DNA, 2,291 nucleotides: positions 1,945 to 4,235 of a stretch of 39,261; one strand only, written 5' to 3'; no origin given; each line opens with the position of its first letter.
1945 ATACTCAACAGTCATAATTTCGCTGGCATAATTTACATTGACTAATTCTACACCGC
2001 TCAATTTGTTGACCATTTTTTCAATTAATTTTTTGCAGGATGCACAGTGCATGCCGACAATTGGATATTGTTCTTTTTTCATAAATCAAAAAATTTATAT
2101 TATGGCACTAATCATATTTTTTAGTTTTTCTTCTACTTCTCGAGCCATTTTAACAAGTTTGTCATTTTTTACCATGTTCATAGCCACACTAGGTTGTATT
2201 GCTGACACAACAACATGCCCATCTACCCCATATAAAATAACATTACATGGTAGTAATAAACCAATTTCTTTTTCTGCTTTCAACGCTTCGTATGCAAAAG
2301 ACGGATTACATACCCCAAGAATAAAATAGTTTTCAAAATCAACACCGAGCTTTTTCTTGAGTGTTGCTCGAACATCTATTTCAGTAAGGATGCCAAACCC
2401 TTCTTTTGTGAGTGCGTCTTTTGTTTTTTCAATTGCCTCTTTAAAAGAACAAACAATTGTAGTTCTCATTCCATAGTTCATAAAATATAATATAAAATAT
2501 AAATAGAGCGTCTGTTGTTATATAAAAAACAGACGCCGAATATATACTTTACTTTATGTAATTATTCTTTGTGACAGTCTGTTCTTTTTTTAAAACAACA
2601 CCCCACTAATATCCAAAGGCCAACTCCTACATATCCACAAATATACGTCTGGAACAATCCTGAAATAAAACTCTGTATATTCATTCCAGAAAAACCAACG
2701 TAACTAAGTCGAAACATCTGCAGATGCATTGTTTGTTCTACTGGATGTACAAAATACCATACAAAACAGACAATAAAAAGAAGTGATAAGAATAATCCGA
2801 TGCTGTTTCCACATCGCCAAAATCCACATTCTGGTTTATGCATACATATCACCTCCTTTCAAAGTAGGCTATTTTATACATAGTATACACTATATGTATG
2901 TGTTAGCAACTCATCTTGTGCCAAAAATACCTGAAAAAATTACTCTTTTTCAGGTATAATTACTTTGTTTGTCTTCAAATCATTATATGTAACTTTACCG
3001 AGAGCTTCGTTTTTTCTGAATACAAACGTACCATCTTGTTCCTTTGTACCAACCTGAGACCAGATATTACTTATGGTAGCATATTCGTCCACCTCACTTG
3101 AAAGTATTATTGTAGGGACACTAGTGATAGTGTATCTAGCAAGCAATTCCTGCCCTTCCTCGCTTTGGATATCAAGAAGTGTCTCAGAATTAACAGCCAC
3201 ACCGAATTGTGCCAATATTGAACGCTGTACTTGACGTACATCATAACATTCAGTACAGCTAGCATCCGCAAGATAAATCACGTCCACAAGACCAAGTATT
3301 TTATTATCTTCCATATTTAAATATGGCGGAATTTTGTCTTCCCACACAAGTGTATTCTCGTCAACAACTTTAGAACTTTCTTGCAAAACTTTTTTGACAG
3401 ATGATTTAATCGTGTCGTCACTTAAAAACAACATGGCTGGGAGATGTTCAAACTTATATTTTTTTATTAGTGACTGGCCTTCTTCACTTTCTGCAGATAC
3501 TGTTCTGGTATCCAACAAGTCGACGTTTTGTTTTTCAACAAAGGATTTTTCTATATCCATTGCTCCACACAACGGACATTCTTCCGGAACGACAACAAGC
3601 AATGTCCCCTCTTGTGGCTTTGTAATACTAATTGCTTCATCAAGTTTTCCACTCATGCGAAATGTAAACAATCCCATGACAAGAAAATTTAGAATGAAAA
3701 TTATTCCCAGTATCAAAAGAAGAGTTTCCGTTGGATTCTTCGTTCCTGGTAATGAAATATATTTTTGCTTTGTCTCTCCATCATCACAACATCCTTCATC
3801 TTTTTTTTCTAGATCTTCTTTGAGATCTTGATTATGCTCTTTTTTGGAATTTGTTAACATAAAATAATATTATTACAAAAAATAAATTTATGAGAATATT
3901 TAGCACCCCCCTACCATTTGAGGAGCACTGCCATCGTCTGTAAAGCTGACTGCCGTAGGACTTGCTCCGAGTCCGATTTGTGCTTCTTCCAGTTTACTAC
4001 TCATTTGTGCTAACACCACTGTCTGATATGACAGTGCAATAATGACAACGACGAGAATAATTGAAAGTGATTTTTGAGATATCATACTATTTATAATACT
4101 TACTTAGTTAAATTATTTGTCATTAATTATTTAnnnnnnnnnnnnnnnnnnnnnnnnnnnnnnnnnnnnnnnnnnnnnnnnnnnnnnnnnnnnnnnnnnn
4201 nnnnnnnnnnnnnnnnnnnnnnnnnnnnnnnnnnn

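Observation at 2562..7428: Eight-gene co-directional string of Cys/Met/His-rich envelope proteins led by DUF411/CopG, next to DUF302-CopA: a candidate uncharacterised extracytoplasmic copper/thiol-redox system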

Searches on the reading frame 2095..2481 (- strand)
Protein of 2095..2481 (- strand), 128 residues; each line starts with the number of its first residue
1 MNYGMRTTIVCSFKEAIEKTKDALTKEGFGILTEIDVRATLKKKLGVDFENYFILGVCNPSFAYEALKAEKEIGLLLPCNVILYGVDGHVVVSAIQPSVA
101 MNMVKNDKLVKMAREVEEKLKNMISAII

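Call 3: search_protein_families(library=pfam, max_evalue=0.1, proteins=[window:2095-2481:-])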
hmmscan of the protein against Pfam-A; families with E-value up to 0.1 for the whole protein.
window:2095-2481:- (128 aa): 1 family
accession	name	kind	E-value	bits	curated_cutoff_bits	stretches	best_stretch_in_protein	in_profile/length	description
PF03625.19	DUF302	-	1.3e-23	83.1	23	1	35-97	1-63/63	Domain of unknown function DUF302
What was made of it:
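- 2095..2481 (-): DUF302 protein. Pfam PF03625, E = 1.3e-23, 83 bits against a cut-off of 23 (call 3).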

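Call 4: search_protein_families(library=ncbifam, max_evalue=0.1, proteins=[window:2095-2481:-])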
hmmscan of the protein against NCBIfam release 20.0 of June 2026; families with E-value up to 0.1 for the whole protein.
window:2095-2481:- (128 aa): 0 families

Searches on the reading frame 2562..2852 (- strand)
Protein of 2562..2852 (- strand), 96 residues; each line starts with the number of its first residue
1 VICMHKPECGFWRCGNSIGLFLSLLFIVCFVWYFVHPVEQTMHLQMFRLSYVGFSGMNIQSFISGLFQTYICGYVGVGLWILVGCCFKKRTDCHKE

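Call 3: search_protein_families(library=pfam, max_evalue=0.1, proteins=[window:2562-2852:-])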
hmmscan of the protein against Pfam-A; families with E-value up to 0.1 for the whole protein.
window:2562-2852:- (96 aa): 1 family
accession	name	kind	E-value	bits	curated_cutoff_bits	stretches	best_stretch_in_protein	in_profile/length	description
PF18926.5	DUF5676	-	0.0029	18.9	27.6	1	12-75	3-70/82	2TM family of unknown function (DUF5676)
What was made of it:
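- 2562..2843 (-): g8, a small two-TM Cys-rich protein (accessory). The DUF5676 hit is weak, E = 0.003 and below cut-off (call 3).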

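Call 4: search_protein_families(library=ncbifam, max_evalue=0.1, proteins=[window:2562-2852:-])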
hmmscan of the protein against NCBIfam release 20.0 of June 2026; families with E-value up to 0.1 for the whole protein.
window:2562-2852:- (96 aa): 1 family
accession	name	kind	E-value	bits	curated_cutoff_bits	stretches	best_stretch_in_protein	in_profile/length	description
NF037979.1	Na_transp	subfamily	0.031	13.2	50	1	17-94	141-223/419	sodium-dependent transporter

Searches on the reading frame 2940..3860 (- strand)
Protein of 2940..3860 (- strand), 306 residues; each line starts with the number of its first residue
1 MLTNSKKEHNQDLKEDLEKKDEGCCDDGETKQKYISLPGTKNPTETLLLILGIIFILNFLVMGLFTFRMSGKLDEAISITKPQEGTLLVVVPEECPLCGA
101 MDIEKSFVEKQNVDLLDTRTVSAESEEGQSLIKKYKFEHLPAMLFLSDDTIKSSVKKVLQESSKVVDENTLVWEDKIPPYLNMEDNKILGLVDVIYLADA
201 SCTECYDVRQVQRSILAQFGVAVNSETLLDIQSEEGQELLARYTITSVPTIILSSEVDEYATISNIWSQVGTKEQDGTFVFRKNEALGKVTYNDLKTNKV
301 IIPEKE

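Call 3: search_protein_families(library=pfam, max_evalue=0.1, proteins=[window:2940-3860:-])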
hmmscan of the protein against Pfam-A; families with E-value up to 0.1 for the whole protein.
window:2940-3860:- (306 aa): 5 families
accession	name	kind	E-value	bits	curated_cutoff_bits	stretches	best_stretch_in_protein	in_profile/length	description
PF07449.17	HyaE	-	0.00029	21.3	22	0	119-158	63-102/108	Hydrogenase-1 expression protein HyaE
PF13192.12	Thioredoxin_3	-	0.0005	20.5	24.8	1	199-254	7-56/76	Thioredoxin domain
PF00085.26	Thioredoxin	-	0.002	18.6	23.5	0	201-260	29-85/103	Thioredoxin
PF13098.12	Thioredoxin_2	-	0.013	16.2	27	0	233-257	61-85/104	Thioredoxin-like domain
PF00462.30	Glutaredoxin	-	0.052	14.2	22.9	0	202-253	9-55/60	Glutaredoxin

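Call 4: search_protein_families(library=ncbifam, max_evalue=0.1, proteins=[window:2940-3860:-])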
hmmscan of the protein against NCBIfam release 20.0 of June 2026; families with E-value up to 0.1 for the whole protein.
window:2940-3860:- (306 aa): 5 families
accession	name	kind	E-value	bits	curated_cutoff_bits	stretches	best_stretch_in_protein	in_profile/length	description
TIGR01068.1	thioredoxin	equivalog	0.0032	17.6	96.8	0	227-259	48-80/101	thioredoxin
TIGR02187.2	PDO_seleno_TRX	equivalog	0.004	16.5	185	0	230-256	54-190/209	protein disulfide oxidoreductase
NF008229.0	PRK10996.1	equivalog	0.0055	16.4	125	0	227-255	86-114/141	thioredoxin TrxC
NF040494.1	nitrored_ArsF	subfamily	0.0058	17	60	0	198-275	8-94/106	nitrophenyl compound nitroreductase subunit ArsF family protein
TIGR00411.1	redox_disulf_1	equivalog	0.032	14.3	92.75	0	200-257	9-63/82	MJ0307 family thioredoxin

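Call 46: search_solved_structures(query=window:2940-3860:-, max_evalue=1)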
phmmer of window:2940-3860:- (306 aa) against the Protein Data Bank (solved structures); distinct sequences matched with E-value up to 1: 7.
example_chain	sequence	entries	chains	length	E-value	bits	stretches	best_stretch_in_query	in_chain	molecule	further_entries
2l57_A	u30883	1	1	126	0.025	17.3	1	83-160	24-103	Uncharacterized protein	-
2ywm_A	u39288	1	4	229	0.079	15.7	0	200-258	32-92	Glutaredoxin-like protein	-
2ayt_A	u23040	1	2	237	0.088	15.5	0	200-258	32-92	glutaredoxin-like protein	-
5djn_A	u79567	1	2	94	0.24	14.1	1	147-178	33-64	Kinesin-like protein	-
8rx5_A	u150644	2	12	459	0.59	12.8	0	111-176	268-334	Mycothione reductase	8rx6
6bkv_A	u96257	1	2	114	0.83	12.3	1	227-275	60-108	Thioredoxin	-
2lst_A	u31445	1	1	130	0.88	12.3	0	91-146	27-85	Thioredoxin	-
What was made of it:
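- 2940..3860 (-): g7, a membrane-anchored protein with two thioredoxin-like folds (CPLC 3567-3578, CTEC 3246-3257). Thioredoxin, PDO and Aquifex PDO (2ywm/2ayt) hits are weak (calls 3, 4, 46).
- On Thioredoxin superfamily / PDO-like (g7): PDB hits 2ywm and 2ayt have E about 0.08 (call 46).
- Closest known: Protein disulfide oxidoreductase. Same: Its best PDB sequence hits include Aquifex PDO 2ywm and 2ayt (call 46).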

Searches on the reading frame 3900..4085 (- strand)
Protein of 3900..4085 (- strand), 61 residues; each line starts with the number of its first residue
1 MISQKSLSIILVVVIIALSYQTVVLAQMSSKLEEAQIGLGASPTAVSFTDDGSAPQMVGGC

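Call 3: search_protein_families(library=pfam, max_evalue=0.1, proteins=[window:3900-4085:-])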
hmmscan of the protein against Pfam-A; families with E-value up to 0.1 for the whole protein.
window:3900-4085:- (61 aa): 1 family
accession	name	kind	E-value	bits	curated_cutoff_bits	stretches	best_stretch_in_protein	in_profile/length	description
PF10717.14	ODV-E18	-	0.09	13.1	28.1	1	7-34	28-52/87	Occlusion-derived virus envelope protein ODV-E18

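Call 4: search_protein_families(library=ncbifam, max_evalue=0.1, proteins=[window:3900-4085:-])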
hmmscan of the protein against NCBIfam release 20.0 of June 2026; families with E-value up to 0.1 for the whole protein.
window:3900-4085:- (61 aa): 3 families
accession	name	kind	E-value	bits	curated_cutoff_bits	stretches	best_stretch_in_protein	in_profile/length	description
NF012184.0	tet_MFS_45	exception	0.02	13.8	975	1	7-60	351-406/458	tetracycline efflux MFS transporter Tet(45)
NF012175.1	tet_MFS_L_K_45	equivalog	0.02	13.7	650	1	7-60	337-392/444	Tet(L)/Tet(K)/Tet(45) family tetracycline efflux MFS transporter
NF012185.0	tet_MFS_L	exception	0.024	13.6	925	1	7-60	351-406/457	tetracycline efflux MFS transporter Tet(L)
